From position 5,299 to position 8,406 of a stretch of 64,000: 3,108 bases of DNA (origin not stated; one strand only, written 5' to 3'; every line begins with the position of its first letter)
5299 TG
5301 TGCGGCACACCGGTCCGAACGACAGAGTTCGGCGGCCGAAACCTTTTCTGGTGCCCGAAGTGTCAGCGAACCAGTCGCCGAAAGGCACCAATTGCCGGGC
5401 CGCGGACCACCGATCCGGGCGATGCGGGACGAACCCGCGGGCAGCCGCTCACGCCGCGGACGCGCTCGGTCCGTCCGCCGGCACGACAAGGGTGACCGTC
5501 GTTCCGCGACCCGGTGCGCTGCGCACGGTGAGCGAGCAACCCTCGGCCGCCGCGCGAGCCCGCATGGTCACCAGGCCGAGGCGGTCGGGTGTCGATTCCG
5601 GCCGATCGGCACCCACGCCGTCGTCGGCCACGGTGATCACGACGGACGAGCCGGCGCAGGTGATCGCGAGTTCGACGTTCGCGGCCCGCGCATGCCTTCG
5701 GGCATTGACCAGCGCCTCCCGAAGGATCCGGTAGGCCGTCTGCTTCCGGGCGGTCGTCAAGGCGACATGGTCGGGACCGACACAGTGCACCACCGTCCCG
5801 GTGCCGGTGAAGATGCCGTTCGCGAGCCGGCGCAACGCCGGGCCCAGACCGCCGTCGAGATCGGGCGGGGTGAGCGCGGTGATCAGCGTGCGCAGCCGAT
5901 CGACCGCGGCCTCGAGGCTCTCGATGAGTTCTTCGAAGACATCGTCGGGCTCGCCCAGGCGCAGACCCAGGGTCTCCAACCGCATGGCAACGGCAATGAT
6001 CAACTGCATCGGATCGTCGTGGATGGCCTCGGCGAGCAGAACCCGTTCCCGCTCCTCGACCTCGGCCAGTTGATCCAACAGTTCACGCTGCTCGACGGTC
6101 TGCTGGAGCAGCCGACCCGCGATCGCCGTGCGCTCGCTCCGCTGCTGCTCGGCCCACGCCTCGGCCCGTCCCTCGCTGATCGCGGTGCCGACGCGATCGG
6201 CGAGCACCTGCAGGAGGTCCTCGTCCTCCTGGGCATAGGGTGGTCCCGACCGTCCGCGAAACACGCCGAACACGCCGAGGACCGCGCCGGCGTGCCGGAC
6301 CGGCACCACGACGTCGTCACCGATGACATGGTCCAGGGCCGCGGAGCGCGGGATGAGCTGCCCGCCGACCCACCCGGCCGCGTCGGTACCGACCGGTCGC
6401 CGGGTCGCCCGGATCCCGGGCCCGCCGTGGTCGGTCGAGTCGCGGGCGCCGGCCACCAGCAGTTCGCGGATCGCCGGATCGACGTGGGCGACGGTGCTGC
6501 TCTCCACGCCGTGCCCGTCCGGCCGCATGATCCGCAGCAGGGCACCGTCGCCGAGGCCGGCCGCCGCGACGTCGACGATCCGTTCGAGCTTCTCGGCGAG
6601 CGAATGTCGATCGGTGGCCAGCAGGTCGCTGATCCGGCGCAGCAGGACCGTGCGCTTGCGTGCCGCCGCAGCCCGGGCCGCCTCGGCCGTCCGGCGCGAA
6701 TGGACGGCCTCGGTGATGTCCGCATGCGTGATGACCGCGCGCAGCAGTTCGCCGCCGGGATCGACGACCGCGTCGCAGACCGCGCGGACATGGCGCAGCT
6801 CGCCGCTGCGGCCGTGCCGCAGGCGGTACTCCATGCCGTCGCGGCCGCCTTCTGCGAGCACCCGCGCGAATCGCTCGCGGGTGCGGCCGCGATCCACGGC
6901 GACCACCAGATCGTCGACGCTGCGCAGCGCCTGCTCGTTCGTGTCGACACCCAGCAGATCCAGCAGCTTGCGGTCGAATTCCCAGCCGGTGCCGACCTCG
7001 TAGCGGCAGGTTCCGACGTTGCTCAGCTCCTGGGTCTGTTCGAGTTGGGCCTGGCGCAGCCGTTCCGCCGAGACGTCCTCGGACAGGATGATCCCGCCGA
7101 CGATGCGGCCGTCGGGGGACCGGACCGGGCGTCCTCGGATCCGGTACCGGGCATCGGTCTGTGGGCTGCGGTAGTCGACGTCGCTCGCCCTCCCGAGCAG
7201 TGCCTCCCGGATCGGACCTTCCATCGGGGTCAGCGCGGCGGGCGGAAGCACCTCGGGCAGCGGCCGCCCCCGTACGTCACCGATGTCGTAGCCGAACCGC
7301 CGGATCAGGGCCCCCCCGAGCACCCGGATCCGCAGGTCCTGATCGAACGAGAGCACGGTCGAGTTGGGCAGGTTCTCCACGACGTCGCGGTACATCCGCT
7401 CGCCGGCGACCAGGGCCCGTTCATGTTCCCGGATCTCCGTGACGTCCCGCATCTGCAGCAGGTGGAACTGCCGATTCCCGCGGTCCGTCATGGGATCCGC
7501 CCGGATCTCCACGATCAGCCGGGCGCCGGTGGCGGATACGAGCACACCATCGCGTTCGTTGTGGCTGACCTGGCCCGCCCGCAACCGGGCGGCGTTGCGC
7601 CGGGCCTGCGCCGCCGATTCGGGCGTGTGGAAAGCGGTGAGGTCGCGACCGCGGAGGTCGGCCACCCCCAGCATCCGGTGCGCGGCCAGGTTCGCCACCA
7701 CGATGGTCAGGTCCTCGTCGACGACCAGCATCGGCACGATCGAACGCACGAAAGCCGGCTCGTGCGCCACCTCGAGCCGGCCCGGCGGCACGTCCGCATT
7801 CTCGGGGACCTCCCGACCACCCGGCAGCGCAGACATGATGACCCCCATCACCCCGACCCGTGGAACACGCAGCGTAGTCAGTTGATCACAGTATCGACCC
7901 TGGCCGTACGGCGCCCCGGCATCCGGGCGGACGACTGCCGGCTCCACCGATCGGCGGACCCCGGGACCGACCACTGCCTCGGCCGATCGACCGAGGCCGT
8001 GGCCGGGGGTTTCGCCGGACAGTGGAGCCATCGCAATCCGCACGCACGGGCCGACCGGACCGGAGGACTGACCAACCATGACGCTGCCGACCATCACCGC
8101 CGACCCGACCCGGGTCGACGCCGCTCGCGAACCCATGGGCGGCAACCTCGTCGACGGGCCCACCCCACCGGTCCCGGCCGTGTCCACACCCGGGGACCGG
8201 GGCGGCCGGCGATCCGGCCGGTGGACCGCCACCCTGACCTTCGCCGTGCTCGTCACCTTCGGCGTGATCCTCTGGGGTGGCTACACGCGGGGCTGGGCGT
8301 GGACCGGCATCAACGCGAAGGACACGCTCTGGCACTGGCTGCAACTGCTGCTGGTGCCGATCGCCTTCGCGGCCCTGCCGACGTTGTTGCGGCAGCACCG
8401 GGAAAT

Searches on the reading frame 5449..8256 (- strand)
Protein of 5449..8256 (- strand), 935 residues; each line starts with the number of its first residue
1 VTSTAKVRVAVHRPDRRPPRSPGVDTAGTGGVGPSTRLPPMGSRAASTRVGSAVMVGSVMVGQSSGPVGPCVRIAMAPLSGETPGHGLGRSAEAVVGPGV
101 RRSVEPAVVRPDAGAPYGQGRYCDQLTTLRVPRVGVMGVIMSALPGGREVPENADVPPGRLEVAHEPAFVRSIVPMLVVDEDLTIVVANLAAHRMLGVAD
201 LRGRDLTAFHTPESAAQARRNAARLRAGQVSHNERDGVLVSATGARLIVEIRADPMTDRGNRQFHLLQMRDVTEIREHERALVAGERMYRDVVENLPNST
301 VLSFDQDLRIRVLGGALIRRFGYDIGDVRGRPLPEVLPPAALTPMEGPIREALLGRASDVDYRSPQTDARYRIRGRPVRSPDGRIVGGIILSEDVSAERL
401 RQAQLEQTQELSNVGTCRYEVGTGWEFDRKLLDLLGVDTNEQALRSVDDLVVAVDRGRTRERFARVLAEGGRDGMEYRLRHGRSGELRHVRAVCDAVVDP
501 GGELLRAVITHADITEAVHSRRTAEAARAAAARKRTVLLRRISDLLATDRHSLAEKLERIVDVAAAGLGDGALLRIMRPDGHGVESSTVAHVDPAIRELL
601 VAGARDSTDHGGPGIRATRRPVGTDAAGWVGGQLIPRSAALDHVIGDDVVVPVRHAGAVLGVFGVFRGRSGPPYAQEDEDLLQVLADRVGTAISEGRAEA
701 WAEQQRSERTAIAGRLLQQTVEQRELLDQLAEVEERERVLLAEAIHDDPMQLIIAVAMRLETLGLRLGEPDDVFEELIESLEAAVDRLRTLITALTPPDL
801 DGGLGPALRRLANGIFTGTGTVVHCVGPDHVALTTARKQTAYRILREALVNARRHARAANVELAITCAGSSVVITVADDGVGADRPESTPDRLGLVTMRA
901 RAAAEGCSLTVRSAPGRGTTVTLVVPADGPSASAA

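Call 32: search_protein_families(library=pfam, proteins=[window:5449-8256:-], max_evalue=0.001)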
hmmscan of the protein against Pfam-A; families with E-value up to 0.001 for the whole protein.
window:5449-8256:- (935 aa): 11 families
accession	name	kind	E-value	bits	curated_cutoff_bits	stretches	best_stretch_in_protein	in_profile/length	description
PF08448.16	PAS_4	-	3.7e-18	66.2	23.1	2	301-399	8-109/110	PAS fold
PF13426.13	PAS_9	-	3.3e-16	59.9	27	1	175-274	3-103/103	PAS domain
PF00989.32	PAS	-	7.5e-15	55.4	22.6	1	172-271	10-112/113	PAS fold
PF02518.31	HATPase_c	-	3.1e-10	40.9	26.4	1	840-927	5-109/111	Histidine kinase-, DNA gyrase B-, and HSP90-like ATPase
PF08447.18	PAS_3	-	6.9e-08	33.1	25.6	1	428-509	5-87/89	PAS fold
PF01590.32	GAF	-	8e-08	33.3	22.4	1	553-693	2-133/133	GAF domain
PF13185.12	GAF_2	-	5.7e-07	30.3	28.6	1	636-693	79-135/136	GAF domain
PF13188.13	PAS_8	-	1.3e-05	25.3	21.8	0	174-207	12-45/65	PAS domain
PF13581.12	HATPase_c_2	-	2.7e-05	24.6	27.4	1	842-892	33-87/127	Histidine kinase-like ATPase domain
PF13596.12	PAS_10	-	0.00017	22.6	22.1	0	327-395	38-105/106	PAS domain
PF07730.19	HisKA_3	-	0.00037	21.4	24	1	737-800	1-68/68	Histidine kinase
